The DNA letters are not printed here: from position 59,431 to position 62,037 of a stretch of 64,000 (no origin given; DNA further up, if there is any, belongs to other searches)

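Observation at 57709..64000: Hybrid bacterial/archaeal acetyl-CoA decarbonylase/synthase operon: acsE-acsD-cdhA(archaeal alpha)-unknown-cdhB(epsilon)-cdhC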

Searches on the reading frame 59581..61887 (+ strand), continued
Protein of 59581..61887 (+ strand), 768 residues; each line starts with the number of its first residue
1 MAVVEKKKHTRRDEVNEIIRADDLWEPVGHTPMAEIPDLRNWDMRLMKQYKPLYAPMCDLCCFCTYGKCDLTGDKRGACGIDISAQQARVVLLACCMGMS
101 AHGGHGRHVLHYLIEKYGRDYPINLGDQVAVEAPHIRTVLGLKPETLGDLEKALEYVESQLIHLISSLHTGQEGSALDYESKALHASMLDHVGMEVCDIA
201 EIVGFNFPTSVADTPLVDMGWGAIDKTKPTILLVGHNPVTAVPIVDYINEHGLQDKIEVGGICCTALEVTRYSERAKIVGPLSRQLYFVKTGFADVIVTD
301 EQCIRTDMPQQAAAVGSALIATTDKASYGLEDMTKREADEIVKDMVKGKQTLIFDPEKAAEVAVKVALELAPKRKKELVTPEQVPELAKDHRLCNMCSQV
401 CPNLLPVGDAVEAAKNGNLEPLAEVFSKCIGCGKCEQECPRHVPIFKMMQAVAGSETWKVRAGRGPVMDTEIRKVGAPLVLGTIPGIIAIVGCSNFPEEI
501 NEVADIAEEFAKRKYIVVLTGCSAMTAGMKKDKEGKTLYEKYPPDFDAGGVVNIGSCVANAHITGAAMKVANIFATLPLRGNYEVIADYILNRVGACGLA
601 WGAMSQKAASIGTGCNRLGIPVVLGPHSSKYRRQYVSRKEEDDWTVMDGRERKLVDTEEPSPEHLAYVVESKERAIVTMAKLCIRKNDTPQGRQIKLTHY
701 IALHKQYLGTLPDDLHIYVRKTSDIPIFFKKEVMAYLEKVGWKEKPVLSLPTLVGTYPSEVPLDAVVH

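Call 44: find_encoding_contigs(protein=P0192, flank=10000, max_places=2)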
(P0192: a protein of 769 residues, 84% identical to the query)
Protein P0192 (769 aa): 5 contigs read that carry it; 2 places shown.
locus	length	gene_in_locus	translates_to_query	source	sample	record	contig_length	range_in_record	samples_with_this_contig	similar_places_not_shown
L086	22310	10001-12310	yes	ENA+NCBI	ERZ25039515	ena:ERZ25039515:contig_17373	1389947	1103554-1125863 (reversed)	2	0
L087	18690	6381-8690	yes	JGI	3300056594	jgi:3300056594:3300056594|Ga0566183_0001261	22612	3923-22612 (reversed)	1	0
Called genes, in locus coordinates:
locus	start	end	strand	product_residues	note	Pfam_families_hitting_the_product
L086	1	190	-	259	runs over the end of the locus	PF03819:MazG, PF01503:PRA-PH (weak)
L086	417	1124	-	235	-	PF04298:Zn_peptidase_2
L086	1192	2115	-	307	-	PF00551:Formyl_trans_N, PF02911:Formyl_trans_C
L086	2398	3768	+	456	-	PF11638:DnaA_N, PF01695:IstB_IS21, PF00308:Bac_DnaA, PF08299:Bac_DnaA_C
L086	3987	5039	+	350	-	PF01018:GTP1_OBG, PF01926:MMR_HSR1, PF02421:FeoB_N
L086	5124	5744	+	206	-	PF01467:CTP_transf_like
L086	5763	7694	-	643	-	PF02518:HATPase_c, PF00204:DNA_gyraseB, PF01751:Toprim, PF00986:DNA_gyraseB_C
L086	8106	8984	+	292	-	PF03599:CdhD, PF00809:Pterin_bind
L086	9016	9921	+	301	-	PF03599:CdhD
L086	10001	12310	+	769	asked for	PF03063:Prismane, PF13187:Fer4_9 (weak)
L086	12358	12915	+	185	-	PF02552:CO_dh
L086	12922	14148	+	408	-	PF03598:CdhC, PF19436:ACS_CODH_B_C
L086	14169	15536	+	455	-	PF04060:FeS, PF03599:CdhD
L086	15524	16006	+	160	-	PF01257:2Fe-2S_thioredx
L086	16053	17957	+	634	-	PF01512:Complex1_51K, PF10589:NADH_4Fe-4S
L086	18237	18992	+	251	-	PF00142:Fer4_NifH (faint), PF01656:CbiA, PF02374:ArsA_ATPase, PF06564:CBP_BcsQ (faint), PF10609:ParA (faint), PF13614:AAA_31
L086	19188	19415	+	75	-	PF00581:Rhodanese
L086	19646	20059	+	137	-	PF12654:DUF3786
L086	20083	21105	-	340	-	-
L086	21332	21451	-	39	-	-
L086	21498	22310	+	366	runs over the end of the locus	PF01594:AI-2E_transport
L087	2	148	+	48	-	?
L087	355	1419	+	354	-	PF01018:GTP1_OBG, PF01926:MMR_HSR1, PF02421:FeoB_N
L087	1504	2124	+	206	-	PF01467:CTP_transf_like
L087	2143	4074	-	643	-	PF02518:HATPase_c, PF00204:DNA_gyraseB, PF01751:Toprim, PF00986:DNA_gyraseB_C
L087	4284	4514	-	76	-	-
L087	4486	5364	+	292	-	PF03599:CdhD, PF00809:Pterin_bind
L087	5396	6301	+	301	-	PF03599:CdhD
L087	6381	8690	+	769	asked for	PF03063:Prismane, PF13187:Fer4_9 (weak)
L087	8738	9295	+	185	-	PF02552:CO_dh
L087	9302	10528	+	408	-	PF03598:CdhC, PF19436:ACS_CODH_B_C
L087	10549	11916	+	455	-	PF04060:FeS, PF03599:CdhD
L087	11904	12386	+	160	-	PF01257:2Fe-2S_thioredx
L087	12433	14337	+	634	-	PF01512:Complex1_51K, PF10589:NADH_4Fe-4S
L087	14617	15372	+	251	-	PF00142:Fer4_NifH (faint), PF01656:CbiA, PF02374:ArsA_ATPase, PF06564:CBP_BcsQ (faint), PF13614:AAA_31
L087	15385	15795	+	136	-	PF00581:Rhodanese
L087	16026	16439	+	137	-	PF12654:DUF3786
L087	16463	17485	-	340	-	-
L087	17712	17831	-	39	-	-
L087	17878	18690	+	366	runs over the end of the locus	PF01594:AI-2E_transport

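Call 84: find_encoding_contigs(protein=P0159, flank=8000, max_places=1)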
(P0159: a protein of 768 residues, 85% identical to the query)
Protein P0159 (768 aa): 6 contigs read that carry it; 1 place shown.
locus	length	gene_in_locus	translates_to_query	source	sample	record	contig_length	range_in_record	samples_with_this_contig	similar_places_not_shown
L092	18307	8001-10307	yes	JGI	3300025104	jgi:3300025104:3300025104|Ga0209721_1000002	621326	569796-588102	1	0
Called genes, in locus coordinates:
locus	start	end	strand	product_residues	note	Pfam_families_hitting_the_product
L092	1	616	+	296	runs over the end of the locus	PF01058:Oxidored_q6, PF14720:NiFe_hyd_SSU_C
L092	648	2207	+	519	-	PF27537:HoxH (weak), PF00374:NiFeSe_Hases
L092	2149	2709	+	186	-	PF01750:HycI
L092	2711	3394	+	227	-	PF12225:DUF5981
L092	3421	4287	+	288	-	PF02219:MTHFR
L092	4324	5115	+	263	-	PF10370:Rv2993c-like_N (weak), PF01557:FAA_hydrolase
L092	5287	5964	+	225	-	PF00072:Response_reg, PF00196:GerE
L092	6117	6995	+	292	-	PF03599:CdhD, PF00809:Pterin_bind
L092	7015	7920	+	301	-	PF03599:CdhD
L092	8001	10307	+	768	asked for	PF03063:Prismane, PF13187:Fer4_9 (weak), PF13237:Fer4_10 (weak), PF00037:Fer4 (weak)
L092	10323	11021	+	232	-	PF02593:DUF166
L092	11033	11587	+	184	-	PF02552:CO_dh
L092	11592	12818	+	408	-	PF03598:CdhC, PF19436:ACS_CODH_B_C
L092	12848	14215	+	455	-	PF04060:FeS, PF03599:CdhD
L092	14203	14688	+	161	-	PF01257:2Fe-2S_thioredx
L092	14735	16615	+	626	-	PF01512:Complex1_51K, PF12838:Fer4_7 (faint), PF12797:Fer4_2 (faint), PF10589:NADH_4Fe-4S, PF13187:Fer4_9 (weak), PF13237:Fer4_10 (weak)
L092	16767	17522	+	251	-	PF00142:Fer4_NifH (faint), PF01656:CbiA, PF02374:ArsA_ATPase (weak), PF06564:CBP_BcsQ (weak), PF10609:ParA (faint), PF13614:AAA_31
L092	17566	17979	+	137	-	PF12654:DUF3786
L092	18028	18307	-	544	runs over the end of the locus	PF02518:HATPase_c, PF13589:HATPase_c_3, PF01119:DNA_mis_repair, PF08676:MutL_C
